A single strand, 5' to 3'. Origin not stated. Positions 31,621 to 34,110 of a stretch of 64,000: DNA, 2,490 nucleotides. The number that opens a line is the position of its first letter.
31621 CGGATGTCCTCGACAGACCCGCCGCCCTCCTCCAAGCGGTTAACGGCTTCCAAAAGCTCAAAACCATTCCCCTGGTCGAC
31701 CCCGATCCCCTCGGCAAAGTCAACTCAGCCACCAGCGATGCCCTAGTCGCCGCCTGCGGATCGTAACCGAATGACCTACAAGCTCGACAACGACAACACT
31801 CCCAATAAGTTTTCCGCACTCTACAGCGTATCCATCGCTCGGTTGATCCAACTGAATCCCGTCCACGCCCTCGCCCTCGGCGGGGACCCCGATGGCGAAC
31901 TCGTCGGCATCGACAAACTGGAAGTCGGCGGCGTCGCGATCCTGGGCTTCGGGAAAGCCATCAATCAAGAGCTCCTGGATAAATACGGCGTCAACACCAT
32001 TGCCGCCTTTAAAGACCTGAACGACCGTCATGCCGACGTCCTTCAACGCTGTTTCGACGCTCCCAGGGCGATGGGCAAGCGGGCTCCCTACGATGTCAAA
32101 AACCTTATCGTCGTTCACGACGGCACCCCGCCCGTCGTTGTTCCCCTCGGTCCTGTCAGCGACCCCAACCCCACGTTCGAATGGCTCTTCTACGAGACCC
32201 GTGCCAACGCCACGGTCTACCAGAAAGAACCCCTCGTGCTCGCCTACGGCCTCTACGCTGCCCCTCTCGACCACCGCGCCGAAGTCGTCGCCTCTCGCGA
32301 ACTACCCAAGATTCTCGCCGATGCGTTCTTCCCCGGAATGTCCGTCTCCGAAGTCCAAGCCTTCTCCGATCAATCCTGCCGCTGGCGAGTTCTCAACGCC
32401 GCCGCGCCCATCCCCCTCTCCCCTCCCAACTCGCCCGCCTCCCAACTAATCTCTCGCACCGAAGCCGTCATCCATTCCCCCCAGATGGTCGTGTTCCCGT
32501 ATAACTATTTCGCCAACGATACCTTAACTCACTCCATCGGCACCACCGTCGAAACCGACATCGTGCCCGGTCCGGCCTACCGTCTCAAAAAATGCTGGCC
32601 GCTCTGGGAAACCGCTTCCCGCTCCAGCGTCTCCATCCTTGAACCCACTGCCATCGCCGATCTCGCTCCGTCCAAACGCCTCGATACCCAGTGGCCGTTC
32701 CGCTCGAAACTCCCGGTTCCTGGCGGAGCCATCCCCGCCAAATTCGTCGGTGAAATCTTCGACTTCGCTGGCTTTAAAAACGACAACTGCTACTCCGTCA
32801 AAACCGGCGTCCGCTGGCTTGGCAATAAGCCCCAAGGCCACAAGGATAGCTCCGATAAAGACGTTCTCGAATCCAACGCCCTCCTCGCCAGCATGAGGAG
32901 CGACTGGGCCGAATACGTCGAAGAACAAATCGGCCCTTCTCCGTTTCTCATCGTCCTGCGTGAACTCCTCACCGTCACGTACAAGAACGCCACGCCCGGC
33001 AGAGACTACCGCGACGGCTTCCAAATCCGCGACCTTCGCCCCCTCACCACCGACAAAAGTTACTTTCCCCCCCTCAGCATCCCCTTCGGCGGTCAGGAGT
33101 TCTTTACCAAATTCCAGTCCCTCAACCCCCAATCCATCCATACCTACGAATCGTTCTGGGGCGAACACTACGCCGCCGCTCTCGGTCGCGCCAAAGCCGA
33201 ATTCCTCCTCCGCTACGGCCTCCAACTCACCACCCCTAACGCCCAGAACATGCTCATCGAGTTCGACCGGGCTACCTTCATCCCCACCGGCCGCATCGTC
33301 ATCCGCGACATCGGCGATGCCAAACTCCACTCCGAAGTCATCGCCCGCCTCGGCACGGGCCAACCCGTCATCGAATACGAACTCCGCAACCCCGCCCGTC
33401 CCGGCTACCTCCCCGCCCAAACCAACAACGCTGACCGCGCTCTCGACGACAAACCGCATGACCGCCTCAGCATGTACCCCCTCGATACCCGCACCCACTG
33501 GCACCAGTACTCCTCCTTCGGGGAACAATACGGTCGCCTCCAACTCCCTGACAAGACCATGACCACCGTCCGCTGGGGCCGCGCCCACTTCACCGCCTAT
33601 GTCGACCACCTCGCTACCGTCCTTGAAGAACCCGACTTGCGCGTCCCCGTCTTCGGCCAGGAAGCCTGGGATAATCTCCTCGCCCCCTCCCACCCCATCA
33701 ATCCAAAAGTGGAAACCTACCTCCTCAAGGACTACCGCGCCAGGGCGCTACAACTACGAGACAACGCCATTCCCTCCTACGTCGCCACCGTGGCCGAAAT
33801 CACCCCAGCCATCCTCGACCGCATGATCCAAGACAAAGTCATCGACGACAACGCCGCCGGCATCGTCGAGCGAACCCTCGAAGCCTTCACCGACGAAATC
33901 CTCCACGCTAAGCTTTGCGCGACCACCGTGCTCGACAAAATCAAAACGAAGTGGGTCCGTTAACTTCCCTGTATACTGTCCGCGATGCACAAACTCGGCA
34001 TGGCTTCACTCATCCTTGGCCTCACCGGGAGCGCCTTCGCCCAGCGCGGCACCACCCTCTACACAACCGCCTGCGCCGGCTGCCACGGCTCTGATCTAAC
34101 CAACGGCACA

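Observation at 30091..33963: Orphan three-gene operon: small helical protein + LysM/PG-binding protein + 730-aa LysM-led protein with a kinase/NIS-synthetase-like loop pair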

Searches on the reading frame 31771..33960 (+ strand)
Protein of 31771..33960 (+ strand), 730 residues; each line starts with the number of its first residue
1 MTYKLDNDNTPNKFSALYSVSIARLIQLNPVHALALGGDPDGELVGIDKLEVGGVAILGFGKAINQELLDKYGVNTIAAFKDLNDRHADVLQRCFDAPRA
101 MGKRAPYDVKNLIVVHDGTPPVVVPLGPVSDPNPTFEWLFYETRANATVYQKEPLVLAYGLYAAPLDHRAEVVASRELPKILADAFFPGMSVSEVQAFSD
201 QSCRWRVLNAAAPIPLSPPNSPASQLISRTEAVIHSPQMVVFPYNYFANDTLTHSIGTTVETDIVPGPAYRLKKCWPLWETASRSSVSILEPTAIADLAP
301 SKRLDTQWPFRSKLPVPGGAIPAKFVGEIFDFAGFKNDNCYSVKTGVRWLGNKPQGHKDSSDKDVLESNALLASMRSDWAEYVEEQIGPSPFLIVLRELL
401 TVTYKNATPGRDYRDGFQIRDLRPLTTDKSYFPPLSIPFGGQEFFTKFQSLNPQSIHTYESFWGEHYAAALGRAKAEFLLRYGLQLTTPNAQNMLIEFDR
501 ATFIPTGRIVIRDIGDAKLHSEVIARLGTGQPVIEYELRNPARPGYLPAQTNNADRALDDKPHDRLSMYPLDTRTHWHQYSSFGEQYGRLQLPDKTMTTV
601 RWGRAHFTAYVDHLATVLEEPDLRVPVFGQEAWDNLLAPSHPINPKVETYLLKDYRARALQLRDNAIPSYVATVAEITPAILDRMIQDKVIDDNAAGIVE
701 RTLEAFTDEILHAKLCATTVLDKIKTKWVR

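Call 3: search_protein_families(library=pfam, proteins=[window:31771-33960:+], max_evalue=1)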
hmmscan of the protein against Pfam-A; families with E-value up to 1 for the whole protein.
window:31771-33960:+ (730 aa): 2 families
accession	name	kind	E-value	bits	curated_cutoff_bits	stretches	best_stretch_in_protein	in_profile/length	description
PF06276.17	FhuF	-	0.014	16.3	25.2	1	461-517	1-53/161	Ferric iron reductase FhuF-like transporter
PF21658.2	LNYV_PP_C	-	0.021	15.3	27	1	671-713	16-58/60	Lettuce necrotic yellow virus phosphoprotein C-terminal domain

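Call 4: search_protein_families(library=ncbifam, proteins=[window:31771-33960:+], max_evalue=1)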
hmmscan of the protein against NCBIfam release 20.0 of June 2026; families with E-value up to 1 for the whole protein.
window:31771-33960:+ (730 aa): 1 family
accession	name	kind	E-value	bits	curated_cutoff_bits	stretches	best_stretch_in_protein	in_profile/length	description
NF045680.1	DiMtlExpIhpB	equivalog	0.036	13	450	1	509-617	111-215/326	divalent metal ion exporter adaptor subunit IhpB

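Call 5: search_protein_families(library=padloc, proteins=[window:31771-33960:+], max_evalue=1)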
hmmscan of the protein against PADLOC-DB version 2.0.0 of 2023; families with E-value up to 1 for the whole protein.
window:31771-33960:+ (730 aa): 0 families

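Call 6: find_homologous_proteins(query=window:31771-33960:+)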
Query window:31771-33960:+ (730 aa): 95 proteins with E <= 0.001 among 8000 candidates.
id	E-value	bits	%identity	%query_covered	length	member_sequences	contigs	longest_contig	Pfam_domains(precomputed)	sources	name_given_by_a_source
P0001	0.0e+0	1696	100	100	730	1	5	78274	-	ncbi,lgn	-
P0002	5.2e-214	731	58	83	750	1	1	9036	-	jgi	jgi:hypothetical protein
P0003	3.8e-207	708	53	88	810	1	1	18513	-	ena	-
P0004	3.0e-205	702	54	87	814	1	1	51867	-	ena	-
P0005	9.6e-199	680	48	99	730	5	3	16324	-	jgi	jgi:hypothetical protein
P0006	6.2e-162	559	46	88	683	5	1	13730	-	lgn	-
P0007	3.3e-154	533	45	82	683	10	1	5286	-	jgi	jgi:hypothetical protein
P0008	7.5e-149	515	43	88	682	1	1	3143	-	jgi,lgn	jgi:hypothetical protein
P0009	1.7e-106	375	40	42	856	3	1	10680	-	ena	-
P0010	2.7e-63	233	33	68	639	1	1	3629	-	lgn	-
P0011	4.7e-58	215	32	65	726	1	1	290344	-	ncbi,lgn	ncbi:MAG: hypothetical protein AAF799_13705 [Myxococcota bacterium]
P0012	4.2e-56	209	31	70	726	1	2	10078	-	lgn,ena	-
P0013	4.6e-56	209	36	54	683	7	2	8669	-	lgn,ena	-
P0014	4.2e-52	196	32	68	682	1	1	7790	-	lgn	-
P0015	5.0e-50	189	31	66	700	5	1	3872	-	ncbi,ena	-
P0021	8.5e-38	148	29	67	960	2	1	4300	-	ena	-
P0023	8.1e-36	142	29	67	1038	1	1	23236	-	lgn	-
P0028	1.1e-32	131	30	66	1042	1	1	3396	-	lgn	-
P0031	8.0e-31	125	30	54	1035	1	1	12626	-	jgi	jgi:hypothetical protein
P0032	1.2e-29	121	30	54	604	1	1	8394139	-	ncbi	ncbi:hypothetical protein P2318_10170 [Myxococcaceae bacterium GXIMD 01537]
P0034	1.0e-28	118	29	54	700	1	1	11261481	-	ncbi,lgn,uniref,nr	ncbi:uncharacterized protein SOCEGT47_038230 [Sorangium cellulosum]|uniref:Uncharacterized protein n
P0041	1.1e-26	112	31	54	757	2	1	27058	-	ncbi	-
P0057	1.9e-23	101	33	38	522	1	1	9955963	-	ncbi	ncbi:hypothetical protein [Corallococcus sp. M7]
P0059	4.2e-23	100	32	39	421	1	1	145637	-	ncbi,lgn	ncbi:hypothetical protein D3C87_256990 [compost metagenome]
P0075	1.0e-20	92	29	44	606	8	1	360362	-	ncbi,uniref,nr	ncbi:hypothetical protein KO528_00705 [Saccharophagus degradans]|uniref:hypothetical protein n=1 Tax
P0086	3.2e-17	80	34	20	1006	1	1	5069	-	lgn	-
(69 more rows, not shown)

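Call 7: search_solved_structures(query=window:31771-33960:+, max_evalue=10, show_alignments=2)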
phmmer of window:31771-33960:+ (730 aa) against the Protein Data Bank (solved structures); distinct sequences matched with E-value up to 10: 9.
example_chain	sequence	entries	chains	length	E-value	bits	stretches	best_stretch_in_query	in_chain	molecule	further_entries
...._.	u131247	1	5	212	0.54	11.7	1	653-719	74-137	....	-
2fn7_A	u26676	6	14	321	1.9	9.9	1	28-87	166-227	Lactate Dehydrogenase | Lactate dehydrogenase, adjacent gene encodes predicted malate dehydrogenase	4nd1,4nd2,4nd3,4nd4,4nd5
5a9z_BQ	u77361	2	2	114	2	9.8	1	49-88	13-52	30S ribosomal protein S13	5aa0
5uq7_m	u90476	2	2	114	2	9.8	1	49-88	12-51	30S ribosomal protein S13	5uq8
4v83_AM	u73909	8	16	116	2.1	9.7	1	49-88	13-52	30S ribosomal protein S13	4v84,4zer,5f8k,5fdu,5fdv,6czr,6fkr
4v7p_AM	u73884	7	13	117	2.1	9.7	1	49-88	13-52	30S ribosomal protein S13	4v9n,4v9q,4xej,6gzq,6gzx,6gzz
4x62_M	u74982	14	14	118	2.2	9.7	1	49-88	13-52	30S ribosomal protein S13 | RIBOSOMAL PROTEIN S13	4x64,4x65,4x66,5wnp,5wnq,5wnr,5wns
4yhh_M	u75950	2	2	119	2.2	9.7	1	49-88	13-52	30S ribosomal protein S13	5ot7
4jv5_M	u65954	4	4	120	2.2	9.6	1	49-88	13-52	30S ribosomal protein S13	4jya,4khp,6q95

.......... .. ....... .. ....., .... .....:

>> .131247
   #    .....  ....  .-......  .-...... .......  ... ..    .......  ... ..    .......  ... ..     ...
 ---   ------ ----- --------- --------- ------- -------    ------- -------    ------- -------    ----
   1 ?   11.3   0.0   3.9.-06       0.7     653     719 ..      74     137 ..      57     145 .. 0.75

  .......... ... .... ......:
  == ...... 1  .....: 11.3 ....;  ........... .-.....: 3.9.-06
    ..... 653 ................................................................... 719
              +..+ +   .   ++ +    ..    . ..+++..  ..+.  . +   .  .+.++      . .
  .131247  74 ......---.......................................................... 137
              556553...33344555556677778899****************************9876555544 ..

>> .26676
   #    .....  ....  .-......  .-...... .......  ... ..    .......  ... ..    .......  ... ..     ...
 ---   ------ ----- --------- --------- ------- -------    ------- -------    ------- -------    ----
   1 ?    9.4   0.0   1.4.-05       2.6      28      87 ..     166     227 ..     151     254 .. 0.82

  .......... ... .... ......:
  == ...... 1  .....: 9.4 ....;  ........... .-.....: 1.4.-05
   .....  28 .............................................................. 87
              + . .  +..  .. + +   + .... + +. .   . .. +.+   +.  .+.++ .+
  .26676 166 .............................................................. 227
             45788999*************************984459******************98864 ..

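Call 9: find_encoding_contigs(protein=P0004, flank=8000, max_places=3)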
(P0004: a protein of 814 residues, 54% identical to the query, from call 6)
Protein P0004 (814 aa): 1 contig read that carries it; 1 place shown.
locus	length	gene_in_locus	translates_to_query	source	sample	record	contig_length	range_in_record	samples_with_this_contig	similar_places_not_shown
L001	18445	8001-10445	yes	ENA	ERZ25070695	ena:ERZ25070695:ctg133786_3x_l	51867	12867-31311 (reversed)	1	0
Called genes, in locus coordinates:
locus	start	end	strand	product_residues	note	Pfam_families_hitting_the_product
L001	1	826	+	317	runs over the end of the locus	PF01012:ETF, PF00766:ETF_alpha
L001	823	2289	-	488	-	PF00532:Peripla_BP_1 (weak), PF13407:Peripla_BP_4, PF00990:GGDEF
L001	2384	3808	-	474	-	PF00072:Response_reg, PF00158:Sigma54_activat, PF14532:Sigma54_activ_2, PF01078:Mg_chelatase (faint), PF07728:AAA_5 (weak), PF25601:AAA_lid_14, PF02954:HTH_8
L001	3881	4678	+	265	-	-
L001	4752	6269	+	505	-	-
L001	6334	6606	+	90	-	-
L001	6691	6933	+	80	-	-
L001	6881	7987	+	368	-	PF13620:CarboxypepD_reg (faint), PF01471:PG_binding_1 (weak)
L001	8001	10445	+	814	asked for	-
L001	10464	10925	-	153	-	-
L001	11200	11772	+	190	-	PF00155:Aminotran_1_2 (weak), PF00464:SHMT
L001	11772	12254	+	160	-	PF00464:SHMT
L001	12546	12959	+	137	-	PF13439:Glyco_transf_4, PF13579:Glyco_trans_4_4 (weak)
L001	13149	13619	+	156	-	-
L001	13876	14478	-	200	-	PF03462:PCRF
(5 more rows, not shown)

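Call 10: find_encoding_contigs(protein=P0005, flank=8000, max_places=3)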
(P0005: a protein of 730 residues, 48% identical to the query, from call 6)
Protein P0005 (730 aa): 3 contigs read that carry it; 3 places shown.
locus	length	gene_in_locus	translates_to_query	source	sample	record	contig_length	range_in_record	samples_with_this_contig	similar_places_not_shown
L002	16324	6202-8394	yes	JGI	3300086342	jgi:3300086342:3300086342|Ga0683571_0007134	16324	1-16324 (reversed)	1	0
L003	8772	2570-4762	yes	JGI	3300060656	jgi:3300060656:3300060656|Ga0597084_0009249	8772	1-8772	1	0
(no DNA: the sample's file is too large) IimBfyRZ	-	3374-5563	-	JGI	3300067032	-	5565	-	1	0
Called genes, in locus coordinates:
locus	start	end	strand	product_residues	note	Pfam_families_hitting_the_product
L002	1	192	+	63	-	?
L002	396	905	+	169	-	-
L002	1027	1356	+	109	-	-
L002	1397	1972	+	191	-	PF01252:Peptidase_A8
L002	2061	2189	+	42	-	-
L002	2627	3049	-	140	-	-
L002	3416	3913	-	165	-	-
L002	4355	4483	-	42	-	-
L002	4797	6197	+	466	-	PF13620:CarboxypepD_reg (faint)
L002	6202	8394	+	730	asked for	-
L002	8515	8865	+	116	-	-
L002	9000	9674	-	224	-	-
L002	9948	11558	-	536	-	PF02129:Peptidase_S15, PF08530:PepX_C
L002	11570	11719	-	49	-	-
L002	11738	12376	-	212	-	-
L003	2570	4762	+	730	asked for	-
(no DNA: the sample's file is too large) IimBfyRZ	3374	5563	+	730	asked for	?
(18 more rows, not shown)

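Call 13: find_encoding_contigs(protein=P0011, flank=8000, max_places=2)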
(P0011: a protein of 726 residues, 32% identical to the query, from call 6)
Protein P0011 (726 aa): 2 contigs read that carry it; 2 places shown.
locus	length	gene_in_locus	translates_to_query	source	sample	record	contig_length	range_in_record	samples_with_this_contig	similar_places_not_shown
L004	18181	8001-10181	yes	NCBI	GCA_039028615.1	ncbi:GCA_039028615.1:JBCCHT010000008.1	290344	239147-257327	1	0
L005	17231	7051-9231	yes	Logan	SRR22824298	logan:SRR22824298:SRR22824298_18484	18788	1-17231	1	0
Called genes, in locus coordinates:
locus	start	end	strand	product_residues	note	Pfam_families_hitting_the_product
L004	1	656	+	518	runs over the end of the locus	PF23727:Beta-prop_FAM234A_B (faint), PF01839:FG-GAP, PF13517:FG-GAP_3 (weak), PF01839:FG-GAP, PF13517:FG-GAP_3 (weak)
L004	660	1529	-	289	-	-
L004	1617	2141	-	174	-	-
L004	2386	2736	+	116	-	-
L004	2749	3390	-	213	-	PF04542:Sigma70_r2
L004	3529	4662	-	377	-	PF13964:Beta-prop_Calicin, PF24681:Kelch_KLHDC2_KLHL20_DRC7, PF24981:Beta-prop_ATRN-LZTR1, PF25210:Kelch_FKB95, PF01344:Kelch_1, PF25210:Kelch_FKB95, PF01344:Kelch_1, PF13415:Beta-prop_FBX42, +6 more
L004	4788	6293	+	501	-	-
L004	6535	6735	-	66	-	-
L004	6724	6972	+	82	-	-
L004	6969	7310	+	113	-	-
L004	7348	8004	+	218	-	PF01471:PG_binding_1 (weak)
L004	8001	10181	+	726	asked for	-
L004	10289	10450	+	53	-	-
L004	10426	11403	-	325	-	-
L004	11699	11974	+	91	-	-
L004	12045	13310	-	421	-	PF00145:DNA_methylase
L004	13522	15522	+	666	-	PF20296:MTaX1, PF13589:HATPase_c_3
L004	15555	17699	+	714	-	PF10593:Z1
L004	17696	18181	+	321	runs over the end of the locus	PF14390:DUF4420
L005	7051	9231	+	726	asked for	-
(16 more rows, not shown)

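Call 14: find_encoding_contigs(protein=P0059, flank=8000, max_places=2)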
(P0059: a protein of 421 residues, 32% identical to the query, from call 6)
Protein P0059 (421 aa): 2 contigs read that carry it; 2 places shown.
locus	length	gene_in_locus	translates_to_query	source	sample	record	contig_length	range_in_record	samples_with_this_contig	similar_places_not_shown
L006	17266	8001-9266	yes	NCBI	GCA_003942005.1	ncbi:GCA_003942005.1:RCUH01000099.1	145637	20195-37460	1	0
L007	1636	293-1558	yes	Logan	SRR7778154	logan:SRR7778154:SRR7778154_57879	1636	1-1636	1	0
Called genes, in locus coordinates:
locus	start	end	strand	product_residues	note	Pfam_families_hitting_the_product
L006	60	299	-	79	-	PF13083:KH_KhpA-B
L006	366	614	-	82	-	PF00886:Ribosomal_S16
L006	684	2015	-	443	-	PF02881:SRP54_N, PF00448:SRP54, PF02978:SRP_SPB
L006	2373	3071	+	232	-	-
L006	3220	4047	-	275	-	PF19795:DUF6279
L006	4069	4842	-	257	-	PF01061:ABC2_membrane, PF12698:ABC2_membrane_3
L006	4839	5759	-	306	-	PF00005:ABC_tran, PF13304:AAA_21 (weak)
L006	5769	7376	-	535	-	PF00009:GTP_EFTU, PF01926:MMR_HSR1 (faint), PF22042:EF-G_D2, PF03144:GTP_EFTU_D2 (weak), PF16658:RF3_C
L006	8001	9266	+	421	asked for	-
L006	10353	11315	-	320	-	PF02720:DUF222 (weak), PF01844:HNH (faint)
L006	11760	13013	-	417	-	PF00326:Peptidase_S9 (faint), PF00561:Abhydrolase_1 (faint), PF08840:BAAT_C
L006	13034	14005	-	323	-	-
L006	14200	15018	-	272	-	PF14394:DUF4423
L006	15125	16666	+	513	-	-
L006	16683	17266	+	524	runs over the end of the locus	-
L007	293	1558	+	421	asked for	-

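Call 15: find_encoding_contigs(protein=P0034, flank=8000, max_places=2)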
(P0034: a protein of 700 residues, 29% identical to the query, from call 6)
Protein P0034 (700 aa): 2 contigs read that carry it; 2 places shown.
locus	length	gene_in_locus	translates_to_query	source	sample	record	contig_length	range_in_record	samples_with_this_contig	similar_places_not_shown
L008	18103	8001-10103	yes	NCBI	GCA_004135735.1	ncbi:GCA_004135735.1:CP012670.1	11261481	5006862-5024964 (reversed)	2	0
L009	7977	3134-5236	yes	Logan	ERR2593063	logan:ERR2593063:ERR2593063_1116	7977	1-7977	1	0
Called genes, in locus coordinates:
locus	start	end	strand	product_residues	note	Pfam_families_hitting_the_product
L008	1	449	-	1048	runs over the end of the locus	PF00873:ACR_tran, PF03176:MMPL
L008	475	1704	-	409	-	PF25919:BSH_CusB (faint), PF25917:BSH_RND, PF25876:HH_MFP_RND, PF25944:Beta-barrel_RND, PF25967:RND-MFP_C, PF25989:YknX_C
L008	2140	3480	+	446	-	-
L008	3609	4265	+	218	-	-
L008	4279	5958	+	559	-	PF05947:T6SS_TssF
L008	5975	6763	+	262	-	PF09850:DotU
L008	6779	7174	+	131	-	-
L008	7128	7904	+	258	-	PF01464:SLT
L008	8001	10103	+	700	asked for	-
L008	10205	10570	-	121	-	-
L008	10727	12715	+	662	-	-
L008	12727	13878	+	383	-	-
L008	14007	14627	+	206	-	-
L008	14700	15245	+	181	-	PF05591:T6SS_VipA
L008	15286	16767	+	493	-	PF05943:VipB, PF18945:VipB_2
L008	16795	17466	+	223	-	-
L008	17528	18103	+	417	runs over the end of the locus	PF05936:T6SS_VasE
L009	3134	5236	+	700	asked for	-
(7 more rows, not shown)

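Call 24: predict_structure(alignment_id=A1)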
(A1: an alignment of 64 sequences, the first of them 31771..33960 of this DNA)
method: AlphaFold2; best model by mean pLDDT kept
length: 730 residues; sequences in the alignment: 64
mean_pLDDT: 83.6   pTM: 0.81
mean pLDDT of the five models: 83.6, 83.3, 82.9, 82.0, 81.2
residues with pLDDT >= 90: 372; 70-90: 215; 50-70: 103; < 50: 40
segments of 3 or more residues with pLDDT < 50: 54-64, 87-109, 218-221
pLDDT, mean of each block of 10 residues (from residue 1): 80 82 89 90 88 50 51 64 52 42 47 55 60 89 91 92 93 96 97 95 81 51 53 76 96 91 79 96 95 96 92 81 90 83 95 78 84 96 95 98 87 90 96 94 94 95 97 97 89 95 97 94 90 92 85 69 60 80 79 90 95 97 89 85 62 75 83 88 92 88 88 95 86
secondary structure, 60 per line:
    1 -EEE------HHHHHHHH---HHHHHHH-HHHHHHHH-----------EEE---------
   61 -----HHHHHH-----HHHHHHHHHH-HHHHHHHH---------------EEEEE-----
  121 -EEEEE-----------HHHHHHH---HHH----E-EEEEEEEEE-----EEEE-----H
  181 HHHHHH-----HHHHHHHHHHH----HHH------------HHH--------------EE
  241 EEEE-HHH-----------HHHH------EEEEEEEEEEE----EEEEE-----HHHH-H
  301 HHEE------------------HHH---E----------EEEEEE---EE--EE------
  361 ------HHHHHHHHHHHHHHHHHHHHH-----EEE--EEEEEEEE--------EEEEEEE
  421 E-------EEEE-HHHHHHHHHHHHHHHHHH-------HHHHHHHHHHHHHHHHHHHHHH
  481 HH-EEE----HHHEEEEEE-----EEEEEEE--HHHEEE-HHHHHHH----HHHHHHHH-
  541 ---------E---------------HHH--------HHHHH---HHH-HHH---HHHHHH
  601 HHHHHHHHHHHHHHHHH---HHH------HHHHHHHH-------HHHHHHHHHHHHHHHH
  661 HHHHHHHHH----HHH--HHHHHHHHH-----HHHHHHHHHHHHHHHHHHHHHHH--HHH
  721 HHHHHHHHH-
elements in order (helices of 4 or more, strands of 3 or more residues): E2-4 H11-18 H22-28 H30-37 E49-51 H66-71 H77-86 H88-95 E111-115 E122-126 H138-144 E157-165 E171-174 H180-186 H192-202 E239-244 H260-263 E270-280 E285-289 H295-298 E340-345 H367-387 E393-395 E398-405 E414-421 E429-432 H434-451 H459-482 E484-486 E494-499 E505-511 E517-519 H521-527 H532-539 H577-581 H595-617 H630-637 H645-669 H679-687 H693-715 H718-729
